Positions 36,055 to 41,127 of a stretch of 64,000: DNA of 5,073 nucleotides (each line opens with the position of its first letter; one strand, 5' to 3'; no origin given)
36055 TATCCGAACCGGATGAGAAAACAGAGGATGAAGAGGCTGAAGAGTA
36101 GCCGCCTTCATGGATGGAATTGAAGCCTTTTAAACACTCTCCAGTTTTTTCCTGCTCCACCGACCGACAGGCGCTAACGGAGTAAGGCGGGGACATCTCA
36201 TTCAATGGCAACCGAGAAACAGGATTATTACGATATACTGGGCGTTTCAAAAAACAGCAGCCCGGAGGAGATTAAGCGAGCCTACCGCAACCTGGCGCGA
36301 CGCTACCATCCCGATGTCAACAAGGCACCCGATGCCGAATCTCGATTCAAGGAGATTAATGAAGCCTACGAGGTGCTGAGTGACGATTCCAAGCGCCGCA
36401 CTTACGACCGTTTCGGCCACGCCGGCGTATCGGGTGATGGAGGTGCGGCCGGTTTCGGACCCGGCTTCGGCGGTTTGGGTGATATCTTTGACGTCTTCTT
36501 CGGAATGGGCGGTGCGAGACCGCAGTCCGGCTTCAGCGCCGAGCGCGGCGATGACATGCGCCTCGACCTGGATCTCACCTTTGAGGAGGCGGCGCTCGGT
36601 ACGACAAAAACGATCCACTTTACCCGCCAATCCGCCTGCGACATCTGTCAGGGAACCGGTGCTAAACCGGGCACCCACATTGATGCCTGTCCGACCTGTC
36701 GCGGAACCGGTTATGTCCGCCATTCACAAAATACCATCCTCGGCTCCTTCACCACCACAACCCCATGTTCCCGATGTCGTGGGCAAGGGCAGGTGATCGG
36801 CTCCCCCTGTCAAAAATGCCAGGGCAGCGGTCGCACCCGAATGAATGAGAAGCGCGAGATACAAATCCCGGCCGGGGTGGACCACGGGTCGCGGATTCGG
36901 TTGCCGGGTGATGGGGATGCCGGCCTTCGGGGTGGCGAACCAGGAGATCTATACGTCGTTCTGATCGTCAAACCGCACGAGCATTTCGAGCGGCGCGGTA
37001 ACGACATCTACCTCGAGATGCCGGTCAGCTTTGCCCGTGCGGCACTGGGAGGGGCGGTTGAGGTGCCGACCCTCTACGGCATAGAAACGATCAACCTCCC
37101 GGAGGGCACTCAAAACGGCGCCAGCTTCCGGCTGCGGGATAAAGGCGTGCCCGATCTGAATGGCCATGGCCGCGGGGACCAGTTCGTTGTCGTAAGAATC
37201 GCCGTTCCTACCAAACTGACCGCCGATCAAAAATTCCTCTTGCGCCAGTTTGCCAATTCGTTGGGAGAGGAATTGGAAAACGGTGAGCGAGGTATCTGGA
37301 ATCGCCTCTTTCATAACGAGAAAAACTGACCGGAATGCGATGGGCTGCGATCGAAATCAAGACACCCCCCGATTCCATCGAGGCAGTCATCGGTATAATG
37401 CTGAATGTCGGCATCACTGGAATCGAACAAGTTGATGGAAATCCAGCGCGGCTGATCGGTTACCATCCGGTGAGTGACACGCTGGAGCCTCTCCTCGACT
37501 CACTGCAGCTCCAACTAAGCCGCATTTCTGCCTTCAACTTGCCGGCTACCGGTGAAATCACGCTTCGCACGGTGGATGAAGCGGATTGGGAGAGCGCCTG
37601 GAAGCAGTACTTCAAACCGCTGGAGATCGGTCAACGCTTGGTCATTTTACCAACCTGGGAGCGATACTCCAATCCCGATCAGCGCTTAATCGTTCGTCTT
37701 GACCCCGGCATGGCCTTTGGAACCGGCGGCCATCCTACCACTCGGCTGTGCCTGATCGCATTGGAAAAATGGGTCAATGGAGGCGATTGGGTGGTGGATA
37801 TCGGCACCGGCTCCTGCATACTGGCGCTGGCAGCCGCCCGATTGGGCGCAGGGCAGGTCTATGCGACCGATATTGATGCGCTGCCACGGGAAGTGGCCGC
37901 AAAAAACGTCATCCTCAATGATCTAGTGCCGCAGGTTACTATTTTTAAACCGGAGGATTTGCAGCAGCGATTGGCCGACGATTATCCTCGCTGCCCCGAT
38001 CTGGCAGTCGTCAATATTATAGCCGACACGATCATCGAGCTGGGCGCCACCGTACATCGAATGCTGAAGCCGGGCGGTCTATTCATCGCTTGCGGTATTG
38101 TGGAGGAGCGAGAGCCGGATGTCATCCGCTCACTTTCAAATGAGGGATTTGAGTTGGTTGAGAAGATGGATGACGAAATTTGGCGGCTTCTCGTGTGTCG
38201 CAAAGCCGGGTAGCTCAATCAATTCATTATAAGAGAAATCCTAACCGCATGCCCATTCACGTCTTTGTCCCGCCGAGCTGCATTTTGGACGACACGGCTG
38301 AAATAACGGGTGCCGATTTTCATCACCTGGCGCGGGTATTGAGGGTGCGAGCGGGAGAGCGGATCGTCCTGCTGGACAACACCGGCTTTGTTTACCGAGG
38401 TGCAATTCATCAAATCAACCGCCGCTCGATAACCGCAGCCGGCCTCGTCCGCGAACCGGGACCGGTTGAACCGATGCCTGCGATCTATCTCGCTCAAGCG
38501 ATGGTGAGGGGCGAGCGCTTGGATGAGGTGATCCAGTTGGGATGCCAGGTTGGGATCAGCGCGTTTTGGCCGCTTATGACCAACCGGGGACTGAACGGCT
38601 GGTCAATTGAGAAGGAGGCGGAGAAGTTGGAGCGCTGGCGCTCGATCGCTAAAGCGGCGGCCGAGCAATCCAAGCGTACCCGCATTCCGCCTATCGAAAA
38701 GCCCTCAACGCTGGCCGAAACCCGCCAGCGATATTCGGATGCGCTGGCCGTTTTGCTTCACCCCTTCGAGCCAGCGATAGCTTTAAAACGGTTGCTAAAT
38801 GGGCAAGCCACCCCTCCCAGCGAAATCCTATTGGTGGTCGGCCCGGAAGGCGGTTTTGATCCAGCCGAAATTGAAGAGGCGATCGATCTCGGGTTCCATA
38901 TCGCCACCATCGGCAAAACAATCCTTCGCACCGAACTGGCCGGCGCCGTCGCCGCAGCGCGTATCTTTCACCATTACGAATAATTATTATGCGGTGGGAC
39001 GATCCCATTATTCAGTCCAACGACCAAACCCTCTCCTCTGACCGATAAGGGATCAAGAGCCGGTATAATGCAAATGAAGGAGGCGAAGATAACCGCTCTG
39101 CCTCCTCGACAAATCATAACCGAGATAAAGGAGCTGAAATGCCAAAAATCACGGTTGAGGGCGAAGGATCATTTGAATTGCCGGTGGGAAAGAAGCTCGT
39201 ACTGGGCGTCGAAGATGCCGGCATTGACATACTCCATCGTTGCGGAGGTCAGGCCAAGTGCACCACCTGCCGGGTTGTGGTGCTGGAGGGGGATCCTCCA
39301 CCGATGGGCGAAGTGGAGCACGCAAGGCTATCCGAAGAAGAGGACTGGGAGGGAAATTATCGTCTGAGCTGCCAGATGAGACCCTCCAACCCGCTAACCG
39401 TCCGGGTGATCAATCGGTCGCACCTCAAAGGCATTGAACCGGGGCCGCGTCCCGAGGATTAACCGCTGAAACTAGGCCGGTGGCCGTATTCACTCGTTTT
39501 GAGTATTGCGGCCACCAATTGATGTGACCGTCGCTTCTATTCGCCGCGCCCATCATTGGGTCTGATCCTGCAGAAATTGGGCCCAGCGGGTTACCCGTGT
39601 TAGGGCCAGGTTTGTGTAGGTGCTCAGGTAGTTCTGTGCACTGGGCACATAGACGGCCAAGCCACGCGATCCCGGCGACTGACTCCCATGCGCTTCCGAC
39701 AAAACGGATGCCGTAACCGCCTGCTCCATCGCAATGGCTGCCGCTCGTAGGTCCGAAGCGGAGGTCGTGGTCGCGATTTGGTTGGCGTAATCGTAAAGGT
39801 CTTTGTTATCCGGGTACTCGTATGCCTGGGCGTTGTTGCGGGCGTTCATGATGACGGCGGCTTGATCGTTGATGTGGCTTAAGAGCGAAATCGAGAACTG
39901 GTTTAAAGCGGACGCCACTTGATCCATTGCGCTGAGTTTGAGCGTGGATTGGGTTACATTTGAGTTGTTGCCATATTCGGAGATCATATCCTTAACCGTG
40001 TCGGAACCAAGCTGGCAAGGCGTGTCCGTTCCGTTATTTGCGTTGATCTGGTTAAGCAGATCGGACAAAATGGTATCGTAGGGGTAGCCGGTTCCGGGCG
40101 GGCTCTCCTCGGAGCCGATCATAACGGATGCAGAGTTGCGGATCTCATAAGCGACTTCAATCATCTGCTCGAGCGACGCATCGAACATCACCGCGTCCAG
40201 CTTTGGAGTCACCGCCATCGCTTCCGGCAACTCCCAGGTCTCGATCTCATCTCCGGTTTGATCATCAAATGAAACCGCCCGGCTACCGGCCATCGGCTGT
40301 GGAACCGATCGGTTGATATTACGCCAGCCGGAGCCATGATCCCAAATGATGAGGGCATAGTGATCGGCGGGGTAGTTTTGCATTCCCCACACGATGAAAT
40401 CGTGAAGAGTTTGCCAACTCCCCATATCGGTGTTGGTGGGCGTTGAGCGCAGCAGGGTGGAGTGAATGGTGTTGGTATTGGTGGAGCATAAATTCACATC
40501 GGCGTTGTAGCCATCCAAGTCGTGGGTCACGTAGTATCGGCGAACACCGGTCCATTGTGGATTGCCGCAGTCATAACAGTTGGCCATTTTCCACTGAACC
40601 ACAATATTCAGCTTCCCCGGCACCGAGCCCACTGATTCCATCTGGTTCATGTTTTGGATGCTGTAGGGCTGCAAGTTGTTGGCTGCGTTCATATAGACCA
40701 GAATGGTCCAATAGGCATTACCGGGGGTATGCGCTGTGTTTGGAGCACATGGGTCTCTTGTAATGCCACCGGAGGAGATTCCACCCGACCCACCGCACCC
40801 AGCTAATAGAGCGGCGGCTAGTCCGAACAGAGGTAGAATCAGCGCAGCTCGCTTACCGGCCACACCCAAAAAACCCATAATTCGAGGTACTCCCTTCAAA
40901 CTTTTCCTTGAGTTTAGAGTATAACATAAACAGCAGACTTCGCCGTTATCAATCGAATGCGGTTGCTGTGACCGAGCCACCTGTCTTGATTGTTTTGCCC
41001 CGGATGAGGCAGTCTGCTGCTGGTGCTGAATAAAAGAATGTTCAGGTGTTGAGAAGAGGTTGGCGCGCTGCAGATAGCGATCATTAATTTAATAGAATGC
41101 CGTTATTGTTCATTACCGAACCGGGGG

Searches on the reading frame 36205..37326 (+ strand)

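Call 16: search_protein_families(library=pfam, proteins=[window:36205-37326:+], max_evalue=0.00001)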
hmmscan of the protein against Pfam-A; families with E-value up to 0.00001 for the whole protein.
window:36205-37326:+ (374 aa): 3 families
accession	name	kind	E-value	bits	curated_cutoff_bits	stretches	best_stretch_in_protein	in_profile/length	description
PF01556.23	DnaJ_C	-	3.3e-49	167.3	26.6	1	119-335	2-152/152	DnaJ C terminal domain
PF00226.36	DnaJ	-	3.8e-28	97.8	27.8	1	7-68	1-63/63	DnaJ domain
PF00684.25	DnaJ_CXXCXGXG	-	7.2e-17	61.8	32.7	1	145-209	1-65/65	DnaJ central domain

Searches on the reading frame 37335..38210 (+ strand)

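Call 16: search_protein_families(library=pfam, proteins=[window:37335-38210:+], max_evalue=0.00001)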
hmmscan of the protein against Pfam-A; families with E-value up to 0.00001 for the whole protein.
window:37335-38210:+ (292 aa): 1 family
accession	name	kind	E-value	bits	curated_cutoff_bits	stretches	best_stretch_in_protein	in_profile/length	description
PF06325.19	PrmA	-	1e-70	239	22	1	3-290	2-295/296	Ribosomal protein L11 methyltransferase (PrmA)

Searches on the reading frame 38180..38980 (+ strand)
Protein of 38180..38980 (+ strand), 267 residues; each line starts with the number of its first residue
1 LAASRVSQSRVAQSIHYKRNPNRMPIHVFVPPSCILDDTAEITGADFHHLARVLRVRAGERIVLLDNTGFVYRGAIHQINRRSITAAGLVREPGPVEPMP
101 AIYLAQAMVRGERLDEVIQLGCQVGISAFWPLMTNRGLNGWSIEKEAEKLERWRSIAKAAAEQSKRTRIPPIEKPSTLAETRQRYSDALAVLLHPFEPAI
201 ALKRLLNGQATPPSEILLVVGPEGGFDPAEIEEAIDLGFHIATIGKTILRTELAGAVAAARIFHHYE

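Call 16: search_protein_families(library=pfam, proteins=[window:38180-38980:+], max_evalue=0.00001)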
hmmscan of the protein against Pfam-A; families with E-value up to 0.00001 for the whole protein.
window:38180-38980:+ (267 aa): 2 families
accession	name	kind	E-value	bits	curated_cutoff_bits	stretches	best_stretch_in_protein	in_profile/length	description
PF04452.19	Methyltrans_RNA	-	2.9e-40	138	23.9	1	100-262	4-164/165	RNA methyltransferase domain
PF20260.4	PUA_4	-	5.9e-13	49.1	23.9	1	42-86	1-45/48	RNA methyltransferase PUA domain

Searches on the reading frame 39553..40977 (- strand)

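Call 16: search_protein_families(library=pfam, proteins=[window:39553-40977:-], max_evalue=0.00001)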
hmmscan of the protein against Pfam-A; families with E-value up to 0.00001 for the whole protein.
window:39553-40977:- (474 aa): 1 family
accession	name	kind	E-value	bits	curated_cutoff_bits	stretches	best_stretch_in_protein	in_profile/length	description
PF03415.19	Peptidase_C11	-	2e-44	153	25.8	1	94-469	1-356/359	Clostripain family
